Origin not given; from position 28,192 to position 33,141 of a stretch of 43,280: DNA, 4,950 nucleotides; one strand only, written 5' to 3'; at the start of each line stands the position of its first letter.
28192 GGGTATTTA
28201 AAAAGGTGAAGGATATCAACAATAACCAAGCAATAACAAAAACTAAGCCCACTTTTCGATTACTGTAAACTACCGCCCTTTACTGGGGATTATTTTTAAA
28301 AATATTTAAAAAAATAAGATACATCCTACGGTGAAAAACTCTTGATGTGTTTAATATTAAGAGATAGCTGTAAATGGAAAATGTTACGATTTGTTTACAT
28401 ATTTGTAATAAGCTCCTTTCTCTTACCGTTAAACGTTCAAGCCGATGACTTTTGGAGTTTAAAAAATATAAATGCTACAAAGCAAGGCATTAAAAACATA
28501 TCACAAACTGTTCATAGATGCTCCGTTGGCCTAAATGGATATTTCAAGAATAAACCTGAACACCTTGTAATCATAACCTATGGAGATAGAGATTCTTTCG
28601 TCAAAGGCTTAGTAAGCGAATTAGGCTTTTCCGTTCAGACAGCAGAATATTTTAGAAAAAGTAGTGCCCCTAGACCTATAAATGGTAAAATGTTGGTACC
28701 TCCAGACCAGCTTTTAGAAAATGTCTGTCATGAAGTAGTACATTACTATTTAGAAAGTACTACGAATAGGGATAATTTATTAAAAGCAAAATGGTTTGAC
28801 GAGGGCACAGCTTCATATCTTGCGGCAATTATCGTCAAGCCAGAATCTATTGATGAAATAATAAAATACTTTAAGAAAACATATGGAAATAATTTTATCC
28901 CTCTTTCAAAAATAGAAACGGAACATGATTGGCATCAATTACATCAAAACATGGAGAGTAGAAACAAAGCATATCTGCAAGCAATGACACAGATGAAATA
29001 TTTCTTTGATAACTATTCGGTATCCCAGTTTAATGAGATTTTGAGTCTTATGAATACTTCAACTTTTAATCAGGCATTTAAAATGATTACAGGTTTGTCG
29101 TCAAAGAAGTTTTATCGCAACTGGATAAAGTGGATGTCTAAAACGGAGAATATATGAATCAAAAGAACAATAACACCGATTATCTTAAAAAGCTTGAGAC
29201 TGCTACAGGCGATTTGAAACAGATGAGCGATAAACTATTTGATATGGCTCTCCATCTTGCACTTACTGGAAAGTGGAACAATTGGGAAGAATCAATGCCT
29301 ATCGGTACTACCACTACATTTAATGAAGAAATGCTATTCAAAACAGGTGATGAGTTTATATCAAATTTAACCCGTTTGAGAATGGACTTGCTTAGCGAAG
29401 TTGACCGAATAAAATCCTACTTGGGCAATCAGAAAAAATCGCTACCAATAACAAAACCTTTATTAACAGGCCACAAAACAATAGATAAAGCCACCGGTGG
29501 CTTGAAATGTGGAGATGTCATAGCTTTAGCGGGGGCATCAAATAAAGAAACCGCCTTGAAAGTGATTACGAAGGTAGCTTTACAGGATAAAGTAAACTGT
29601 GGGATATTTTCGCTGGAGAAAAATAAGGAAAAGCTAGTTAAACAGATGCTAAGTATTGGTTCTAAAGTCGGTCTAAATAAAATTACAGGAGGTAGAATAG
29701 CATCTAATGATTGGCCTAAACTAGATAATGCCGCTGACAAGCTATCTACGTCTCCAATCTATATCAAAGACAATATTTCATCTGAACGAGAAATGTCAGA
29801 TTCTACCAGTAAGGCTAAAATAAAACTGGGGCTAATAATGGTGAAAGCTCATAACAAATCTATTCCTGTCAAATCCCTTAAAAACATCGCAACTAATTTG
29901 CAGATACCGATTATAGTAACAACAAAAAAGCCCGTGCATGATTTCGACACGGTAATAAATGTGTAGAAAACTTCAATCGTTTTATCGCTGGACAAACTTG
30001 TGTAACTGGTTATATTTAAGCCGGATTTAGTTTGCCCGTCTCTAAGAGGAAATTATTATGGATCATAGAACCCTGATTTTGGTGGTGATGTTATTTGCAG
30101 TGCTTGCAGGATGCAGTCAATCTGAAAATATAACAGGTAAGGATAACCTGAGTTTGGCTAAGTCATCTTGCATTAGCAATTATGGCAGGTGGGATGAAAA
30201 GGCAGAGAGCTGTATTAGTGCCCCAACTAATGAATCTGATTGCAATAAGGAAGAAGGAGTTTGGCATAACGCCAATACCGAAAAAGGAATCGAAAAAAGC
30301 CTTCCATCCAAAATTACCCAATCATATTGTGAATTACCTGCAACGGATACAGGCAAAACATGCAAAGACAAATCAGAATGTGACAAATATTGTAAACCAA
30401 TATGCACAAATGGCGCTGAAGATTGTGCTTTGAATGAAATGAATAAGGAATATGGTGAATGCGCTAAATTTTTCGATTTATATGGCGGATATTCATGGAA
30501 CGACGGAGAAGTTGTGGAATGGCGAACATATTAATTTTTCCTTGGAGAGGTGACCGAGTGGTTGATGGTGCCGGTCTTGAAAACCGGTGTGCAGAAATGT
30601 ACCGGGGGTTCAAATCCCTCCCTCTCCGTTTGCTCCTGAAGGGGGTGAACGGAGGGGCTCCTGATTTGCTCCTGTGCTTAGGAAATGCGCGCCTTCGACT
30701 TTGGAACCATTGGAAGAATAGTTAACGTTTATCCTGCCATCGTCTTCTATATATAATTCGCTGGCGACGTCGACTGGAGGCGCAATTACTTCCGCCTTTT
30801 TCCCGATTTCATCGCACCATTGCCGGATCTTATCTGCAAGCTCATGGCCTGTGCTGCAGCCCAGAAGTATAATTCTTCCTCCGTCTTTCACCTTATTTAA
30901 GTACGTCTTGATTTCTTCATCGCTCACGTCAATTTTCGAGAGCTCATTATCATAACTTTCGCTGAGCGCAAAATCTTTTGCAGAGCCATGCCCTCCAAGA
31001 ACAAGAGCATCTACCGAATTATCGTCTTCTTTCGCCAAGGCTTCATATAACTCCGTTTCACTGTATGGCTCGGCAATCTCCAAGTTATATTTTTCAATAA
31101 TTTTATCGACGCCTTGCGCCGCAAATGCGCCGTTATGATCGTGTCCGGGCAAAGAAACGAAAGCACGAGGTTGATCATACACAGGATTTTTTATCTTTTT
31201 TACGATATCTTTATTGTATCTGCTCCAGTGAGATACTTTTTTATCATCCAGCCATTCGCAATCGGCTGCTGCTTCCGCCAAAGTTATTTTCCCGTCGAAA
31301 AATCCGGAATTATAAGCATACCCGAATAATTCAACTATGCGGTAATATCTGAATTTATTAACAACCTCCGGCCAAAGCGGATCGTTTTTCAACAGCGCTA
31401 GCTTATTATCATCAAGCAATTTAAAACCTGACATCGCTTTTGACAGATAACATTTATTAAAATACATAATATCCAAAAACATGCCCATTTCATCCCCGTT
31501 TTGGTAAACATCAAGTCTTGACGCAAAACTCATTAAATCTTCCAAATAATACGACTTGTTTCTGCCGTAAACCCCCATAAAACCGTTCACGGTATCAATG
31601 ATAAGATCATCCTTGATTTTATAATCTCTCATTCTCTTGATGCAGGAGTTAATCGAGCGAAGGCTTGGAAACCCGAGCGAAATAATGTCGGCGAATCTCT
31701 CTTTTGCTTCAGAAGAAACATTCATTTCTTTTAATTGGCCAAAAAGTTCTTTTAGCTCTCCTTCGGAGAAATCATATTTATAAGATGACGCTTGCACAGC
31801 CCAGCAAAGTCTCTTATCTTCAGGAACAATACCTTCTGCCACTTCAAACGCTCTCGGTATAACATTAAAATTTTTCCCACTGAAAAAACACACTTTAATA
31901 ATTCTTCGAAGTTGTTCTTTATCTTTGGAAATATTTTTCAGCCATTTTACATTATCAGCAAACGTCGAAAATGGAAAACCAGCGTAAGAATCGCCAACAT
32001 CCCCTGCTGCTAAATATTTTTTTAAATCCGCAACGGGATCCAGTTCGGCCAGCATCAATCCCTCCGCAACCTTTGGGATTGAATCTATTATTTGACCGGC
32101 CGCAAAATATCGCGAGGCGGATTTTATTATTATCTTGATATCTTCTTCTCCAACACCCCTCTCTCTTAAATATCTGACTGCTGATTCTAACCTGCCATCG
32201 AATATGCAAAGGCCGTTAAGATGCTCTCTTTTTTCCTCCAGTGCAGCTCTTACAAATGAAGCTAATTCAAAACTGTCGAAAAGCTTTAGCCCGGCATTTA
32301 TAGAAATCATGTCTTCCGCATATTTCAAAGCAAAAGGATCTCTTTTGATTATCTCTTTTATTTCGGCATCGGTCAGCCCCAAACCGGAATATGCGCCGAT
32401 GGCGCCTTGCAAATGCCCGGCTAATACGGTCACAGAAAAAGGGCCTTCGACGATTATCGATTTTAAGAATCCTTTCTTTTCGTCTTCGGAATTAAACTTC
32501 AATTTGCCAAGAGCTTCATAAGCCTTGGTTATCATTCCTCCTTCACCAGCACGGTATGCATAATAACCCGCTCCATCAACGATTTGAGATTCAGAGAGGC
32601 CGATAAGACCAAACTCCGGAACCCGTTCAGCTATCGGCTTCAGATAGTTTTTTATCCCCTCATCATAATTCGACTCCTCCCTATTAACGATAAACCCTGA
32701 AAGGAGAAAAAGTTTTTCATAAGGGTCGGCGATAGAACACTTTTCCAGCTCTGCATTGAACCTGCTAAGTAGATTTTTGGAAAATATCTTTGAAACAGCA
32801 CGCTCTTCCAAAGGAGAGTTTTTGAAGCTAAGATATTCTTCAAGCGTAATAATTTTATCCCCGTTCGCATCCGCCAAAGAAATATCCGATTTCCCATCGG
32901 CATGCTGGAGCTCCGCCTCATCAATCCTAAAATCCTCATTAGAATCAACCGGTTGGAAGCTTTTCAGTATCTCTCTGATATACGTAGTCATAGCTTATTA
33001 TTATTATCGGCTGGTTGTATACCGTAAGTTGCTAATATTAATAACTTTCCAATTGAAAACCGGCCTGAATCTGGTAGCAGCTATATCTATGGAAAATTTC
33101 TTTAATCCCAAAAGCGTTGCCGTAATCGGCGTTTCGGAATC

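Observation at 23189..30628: Cassette-like accessory island bounded by two tRNA-Ser genes, with no integrase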

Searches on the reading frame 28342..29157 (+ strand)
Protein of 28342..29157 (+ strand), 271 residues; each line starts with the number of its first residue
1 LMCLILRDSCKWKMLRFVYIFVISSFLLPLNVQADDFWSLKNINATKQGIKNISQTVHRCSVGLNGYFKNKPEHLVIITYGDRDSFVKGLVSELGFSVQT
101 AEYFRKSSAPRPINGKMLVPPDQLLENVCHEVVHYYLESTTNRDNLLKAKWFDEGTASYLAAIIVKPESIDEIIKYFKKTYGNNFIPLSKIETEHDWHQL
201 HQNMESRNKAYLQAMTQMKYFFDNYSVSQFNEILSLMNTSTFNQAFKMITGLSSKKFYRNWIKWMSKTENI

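Call 10: search_protein_families(library=pfam, proteins=[window:28342-29157:+], max_evalue=0.01)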
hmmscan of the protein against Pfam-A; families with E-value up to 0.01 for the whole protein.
window:28342-29157:+ (271 aa): 0 families

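Call 26: search_protein_families(library=padloc, proteins=[window:28342-29157:+], max_evalue=0.01)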
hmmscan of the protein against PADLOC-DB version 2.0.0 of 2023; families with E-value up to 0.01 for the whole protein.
window:28342-29157:+ (271 aa): 0 families

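Call 27: search_protein_families(library=ncbifam, proteins=[window:28342-29157:+], max_evalue=0.01)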
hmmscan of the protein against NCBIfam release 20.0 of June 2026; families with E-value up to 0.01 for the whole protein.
window:28342-29157:+ (271 aa): 1 family
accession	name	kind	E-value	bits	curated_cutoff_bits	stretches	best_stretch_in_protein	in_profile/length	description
NF033876.2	flagella_HExxH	equivalog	6.6e-05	22.5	205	1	128-258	133-256/384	flagellinolysin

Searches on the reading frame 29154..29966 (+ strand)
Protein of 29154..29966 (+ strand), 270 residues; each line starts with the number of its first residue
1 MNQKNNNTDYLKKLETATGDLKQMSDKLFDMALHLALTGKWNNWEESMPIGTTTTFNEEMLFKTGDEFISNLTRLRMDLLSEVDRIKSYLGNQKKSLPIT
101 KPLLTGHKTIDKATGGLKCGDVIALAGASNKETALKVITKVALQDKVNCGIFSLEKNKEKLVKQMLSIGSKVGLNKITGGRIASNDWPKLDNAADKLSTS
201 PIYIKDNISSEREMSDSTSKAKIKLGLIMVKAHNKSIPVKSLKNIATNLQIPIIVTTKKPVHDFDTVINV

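Call 10: search_protein_families(library=pfam, proteins=[window:29154-29966:+], max_evalue=0.01)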
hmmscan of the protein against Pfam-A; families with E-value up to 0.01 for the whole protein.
window:29154-29966:+ (270 aa): 1 family
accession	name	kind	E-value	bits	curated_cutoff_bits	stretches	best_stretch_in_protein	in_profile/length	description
PF03796.21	DnaB_C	-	1.4e-19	70.9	27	1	104-255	3-174/255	DnaB-like helicase C terminal domain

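Call 26: search_protein_families(library=padloc, proteins=[window:29154-29966:+], max_evalue=0.01)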
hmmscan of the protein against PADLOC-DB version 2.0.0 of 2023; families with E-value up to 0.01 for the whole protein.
window:29154-29966:+ (270 aa): 0 families

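Call 27: search_protein_families(library=ncbifam, proteins=[window:29154-29966:+], max_evalue=0.01)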
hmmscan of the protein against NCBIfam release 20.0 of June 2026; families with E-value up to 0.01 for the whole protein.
window:29154-29966:+ (270 aa): 15 families
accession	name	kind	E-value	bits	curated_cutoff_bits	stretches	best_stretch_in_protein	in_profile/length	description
TIGR00665.1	DnaB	equivalog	1.1e-20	73.9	385.25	1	82-230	161-312/435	replicative DNA helicase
NF004384.0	PRK05748.1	equivalog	2.3e-19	69.3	525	1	82-230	169-320/452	replicative DNA helicase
NF005852.0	PRK07773.1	equivalog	1.7e-17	63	780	1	96-209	193-309/886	replicative DNA helicase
NF006306.0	PRK08506.1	equivalog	8.5e-15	54.3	596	1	102-208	174-282/472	replicative DNA helicase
NF005424.0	PRK07004.1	equivalog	3.3e-14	52.3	834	1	82-231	177-331/460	replicative DNA helicase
TIGR03600.1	phage_DnaB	exception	5.6e-14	52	498.65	1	103-255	177-349/421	phage replicative helicase, DnaB family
NF004109.0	PRK05595.1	equivalog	4.8e-13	48.6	737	1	104-230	185-315/444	replicative DNA helicase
NF040583.1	dnaB_SPI-7_type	exception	5.5e-12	45.5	655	1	75-198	149-276/434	SPI-7-type island replicative DNA helicase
NF006443.0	PRK08760.1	equivalog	3.9e-11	42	741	1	102-233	211-348/476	replicative DNA helicase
NF006606.0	PRK09165.1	equivalog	5.5e-10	38.4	540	1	105-207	202-321/497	replicative DNA helicase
NF005240.0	PRK06749.1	subfamily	1.5e-09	37.2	686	1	103-210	169-280/428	replicative DNA helicase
NF005945.0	PRK08006.1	equivalog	1.4e-08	34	898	1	103-209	207-317/471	replicative DNA helicase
NF006458.0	PRK08840.1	equivalog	3.3e-08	32.7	884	1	105-209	202-310/464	replicative DNA helicase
NF004967.0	PRK06321.1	equivalog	6.4e-08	31.9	751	1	102-207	208-316/472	replicative DNA helicase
NF005369.0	PRK06904.1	equivalog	1.9e-06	26.9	809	1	102-207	205-315/474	replicative DNA helicase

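Call 42: find_homologous_proteins(query=window:29154-29966:+, max_evalue=0.00001)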
Query window:29154-29966:+ (270 aa): 40 proteins with E <= 0.00001 among 773 candidates.
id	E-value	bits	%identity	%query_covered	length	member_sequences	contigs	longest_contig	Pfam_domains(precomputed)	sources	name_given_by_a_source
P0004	1.0e-169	580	100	100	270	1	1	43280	PF03796.22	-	-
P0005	1.2e-100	354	64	98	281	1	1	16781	PF03796.22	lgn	-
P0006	1.4e-14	72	33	57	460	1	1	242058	PF03796.22,PF00772.27,PF13481.13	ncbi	-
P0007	1.9e-14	72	34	57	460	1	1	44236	PF03796.22,PF00772.27,PF13481.13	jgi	jgi:replicative DNA helicase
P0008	4.5e-14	71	34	57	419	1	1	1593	PF03796.22,PF00772.27,PF13481.13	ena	-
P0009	6.1e-14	70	30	57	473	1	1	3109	PF06745.20,PF03796.22,PF00772.27,PF13481.13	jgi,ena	-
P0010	3.8e-13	68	33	57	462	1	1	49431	PF03796.22,PF00772.27,PF13481.13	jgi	jgi:replicative DNA helicase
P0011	4.1e-13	68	33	57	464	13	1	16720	PF03796.22,PF00772.27,PF13481.13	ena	-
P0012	2.2e-12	65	29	76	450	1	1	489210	PF03796.22,PF00772.27,PF13481.13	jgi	jgi:replicative DNA helicase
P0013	2.4e-12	65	28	70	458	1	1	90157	PF03796.22,PF00772.27,PF13481.13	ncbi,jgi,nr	ncbi:MAG: replicative DNA helicase [Endomicrobium sp.]|jgi:replicative DNA helicase|nr:replicative D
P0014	3.7e-12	64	29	74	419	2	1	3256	PF03796.22,PF00772.27,PF13481.13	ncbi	ncbi:MAG: replicative DNA helicase, partial [Lysobacterales bacterium]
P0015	3.7e-12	64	31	58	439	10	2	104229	PF06745.20,PF03796.22,PF00772.27,PF13481.13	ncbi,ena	-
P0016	1.1e-11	63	32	66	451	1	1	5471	PF06745.20,PF03796.22,PF08423.18,PF00004.36,PF00772.27,PF05621.18,PF13481.13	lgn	-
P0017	1.6e-11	62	33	57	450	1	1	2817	PF03796.22,PF00772.27,PF13481.13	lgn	-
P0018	1.7e-11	62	33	57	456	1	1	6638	PF03796.22,PF00772.27,PF13481.13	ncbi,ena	-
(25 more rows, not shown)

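Call 43: find_encoding_contigs(protein=P0005, flank=10000)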
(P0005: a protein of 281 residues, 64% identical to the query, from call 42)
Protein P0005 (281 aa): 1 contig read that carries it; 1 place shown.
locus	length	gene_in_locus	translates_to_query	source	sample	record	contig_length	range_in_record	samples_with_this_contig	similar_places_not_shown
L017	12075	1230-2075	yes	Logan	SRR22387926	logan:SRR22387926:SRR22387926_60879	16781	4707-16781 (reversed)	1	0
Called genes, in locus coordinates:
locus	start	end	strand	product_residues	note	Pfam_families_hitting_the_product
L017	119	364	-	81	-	-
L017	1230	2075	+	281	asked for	PF03796:DnaB_C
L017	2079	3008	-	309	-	PF13289:SIR2_2 (weak)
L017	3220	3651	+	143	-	PF01541:GIY-YIG (weak)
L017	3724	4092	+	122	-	-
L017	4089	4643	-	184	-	PF05494:MlaC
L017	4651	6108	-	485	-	-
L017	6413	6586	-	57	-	-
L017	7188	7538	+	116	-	-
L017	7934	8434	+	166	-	PF20385:DUF6680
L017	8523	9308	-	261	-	PF01555:N6_N4_Mtase, PF02475:TRM5-TYW2_MTfase (faint), PF01170:UPF0020, PF08241:Methyltransf_11 (faint), PF13649:Methyltransf_25 (faint), PF13847:Methyltransf_31 (weak), PF01555:N6_N4_Mtase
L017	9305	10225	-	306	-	PF26568:RE_BanI_C (faint), PF04556:DpnII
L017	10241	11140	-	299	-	PF02086:MethyltransfD12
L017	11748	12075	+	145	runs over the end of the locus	-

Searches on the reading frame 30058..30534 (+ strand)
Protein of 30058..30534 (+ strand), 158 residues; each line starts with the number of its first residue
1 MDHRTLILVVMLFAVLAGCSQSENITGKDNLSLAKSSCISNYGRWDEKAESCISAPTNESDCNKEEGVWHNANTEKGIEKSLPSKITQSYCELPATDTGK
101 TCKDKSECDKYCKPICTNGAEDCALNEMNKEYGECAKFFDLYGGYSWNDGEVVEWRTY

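Call 10: search_protein_families(library=pfam, proteins=[window:30058-30534:+], max_evalue=0.01)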
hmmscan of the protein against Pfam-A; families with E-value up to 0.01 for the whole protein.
window:30058-30534:+ (158 aa): 0 families

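Call 26: search_protein_families(library=padloc, proteins=[window:30058-30534:+], max_evalue=0.01)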
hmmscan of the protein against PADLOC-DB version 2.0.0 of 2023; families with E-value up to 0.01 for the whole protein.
window:30058-30534:+ (158 aa): 0 families

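Call 27: search_protein_families(library=ncbifam, proteins=[window:30058-30534:+], max_evalue=0.01)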
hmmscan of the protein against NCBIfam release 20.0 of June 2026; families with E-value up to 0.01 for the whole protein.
window:30058-30534:+ (158 aa): 1 family
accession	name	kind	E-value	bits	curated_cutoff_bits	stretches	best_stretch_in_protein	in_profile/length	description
NF033216.1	lipo_YgdI_YgdR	subfamily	0.0041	17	42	1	5-29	5-29/71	YgdI/YgdR family lipoprotein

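Call 32: find_homologous_proteins(query=window:30058-30534:+, max_evalue=0.001)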
Query window:30058-30534:+ (158 aa): 1 proteins with E <= 0.001 among 46 candidates.
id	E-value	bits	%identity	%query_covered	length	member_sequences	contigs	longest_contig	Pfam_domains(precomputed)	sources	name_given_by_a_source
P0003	9.2e-105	365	100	100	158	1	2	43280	-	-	-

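Call 33: find_encoding_contigs(protein=P0003, flank=10000)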
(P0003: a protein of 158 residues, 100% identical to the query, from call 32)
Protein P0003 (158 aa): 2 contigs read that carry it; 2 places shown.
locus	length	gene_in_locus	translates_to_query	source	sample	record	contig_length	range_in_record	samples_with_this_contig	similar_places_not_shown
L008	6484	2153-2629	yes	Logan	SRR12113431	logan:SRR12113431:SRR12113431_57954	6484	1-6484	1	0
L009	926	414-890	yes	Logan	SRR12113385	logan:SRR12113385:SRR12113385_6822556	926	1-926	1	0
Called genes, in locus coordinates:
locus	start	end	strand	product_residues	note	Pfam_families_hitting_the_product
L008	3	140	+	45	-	?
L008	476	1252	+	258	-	-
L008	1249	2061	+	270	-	PF03796:DnaB_C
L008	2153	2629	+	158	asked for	-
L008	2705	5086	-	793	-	-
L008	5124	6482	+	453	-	?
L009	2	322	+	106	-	?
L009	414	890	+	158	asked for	-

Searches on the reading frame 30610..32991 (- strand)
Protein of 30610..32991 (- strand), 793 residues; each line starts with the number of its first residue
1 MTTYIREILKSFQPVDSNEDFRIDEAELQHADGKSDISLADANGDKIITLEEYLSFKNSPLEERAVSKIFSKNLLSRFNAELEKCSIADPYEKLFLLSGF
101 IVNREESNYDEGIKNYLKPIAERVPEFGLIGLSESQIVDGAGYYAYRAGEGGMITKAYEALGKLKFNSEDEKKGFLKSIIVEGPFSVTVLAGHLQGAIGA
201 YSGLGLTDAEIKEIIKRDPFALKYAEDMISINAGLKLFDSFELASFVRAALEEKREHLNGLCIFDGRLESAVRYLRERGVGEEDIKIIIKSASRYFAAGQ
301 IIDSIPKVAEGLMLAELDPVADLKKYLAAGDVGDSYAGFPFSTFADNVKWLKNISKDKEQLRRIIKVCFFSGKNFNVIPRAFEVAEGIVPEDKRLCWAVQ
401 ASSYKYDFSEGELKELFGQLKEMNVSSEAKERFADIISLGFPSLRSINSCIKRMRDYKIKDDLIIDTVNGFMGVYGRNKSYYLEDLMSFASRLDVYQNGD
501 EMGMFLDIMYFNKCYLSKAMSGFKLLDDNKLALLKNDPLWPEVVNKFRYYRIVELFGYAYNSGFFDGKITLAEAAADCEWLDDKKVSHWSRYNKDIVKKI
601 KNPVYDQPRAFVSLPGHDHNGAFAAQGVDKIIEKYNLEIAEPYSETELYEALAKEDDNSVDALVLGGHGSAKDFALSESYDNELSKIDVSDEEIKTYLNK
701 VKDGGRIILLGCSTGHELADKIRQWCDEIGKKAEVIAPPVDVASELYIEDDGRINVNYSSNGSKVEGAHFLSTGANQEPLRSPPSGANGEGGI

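Call 13: find_related_loci(query=window:30610-32991:-, collection=genome_contigs, flank=10000)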
Query window:30610-32991:- (793 aa) in genome_contigs; peptide patterns used: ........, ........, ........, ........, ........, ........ (x = any residue, [..] = any of these).
73 stretches matched a pattern, but none encodes a relative of the query by tblastn (E <= 1e-3).

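Call 14: find_homologous_proteins(query=window:30610-32991:-, max_evalue=1e-50)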
Query window:30610-32991:- (793 aa): 2 proteins with E <= 1e-50 among 8000 candidates.
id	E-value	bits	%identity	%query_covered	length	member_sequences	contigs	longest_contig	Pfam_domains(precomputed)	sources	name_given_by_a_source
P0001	0.0e+0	1782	100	100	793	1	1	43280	-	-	-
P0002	0.0e+0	1250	73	98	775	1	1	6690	PF02536.20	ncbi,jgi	jgi:hypothetical protein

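Call 16: search_protein_families(library=pfam, proteins=[window:30610-32991:-], max_evalue=0.001)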
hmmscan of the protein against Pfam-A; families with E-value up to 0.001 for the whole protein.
window:30610-32991:- (793 aa): 0 families

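Call 17: find_encoding_contigs(protein=P0002, flank=10000)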
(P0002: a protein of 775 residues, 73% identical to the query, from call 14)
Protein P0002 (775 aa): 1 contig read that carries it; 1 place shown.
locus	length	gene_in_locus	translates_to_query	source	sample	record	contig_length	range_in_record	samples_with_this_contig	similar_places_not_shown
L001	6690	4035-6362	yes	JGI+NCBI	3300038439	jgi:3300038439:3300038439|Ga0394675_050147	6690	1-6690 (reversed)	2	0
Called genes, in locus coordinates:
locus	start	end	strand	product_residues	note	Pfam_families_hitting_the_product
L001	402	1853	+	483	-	PF13520:AA_permease_2, PF00324:AA_permease, PF13906:AA_permease_C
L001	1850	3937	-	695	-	PF02629:CoA_binding, PF13380:CoA_binding_2, PF13607:Succ_CoA_lig, PF13549:ATP-grasp_5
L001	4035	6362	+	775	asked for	PF02536:mTERF (faint)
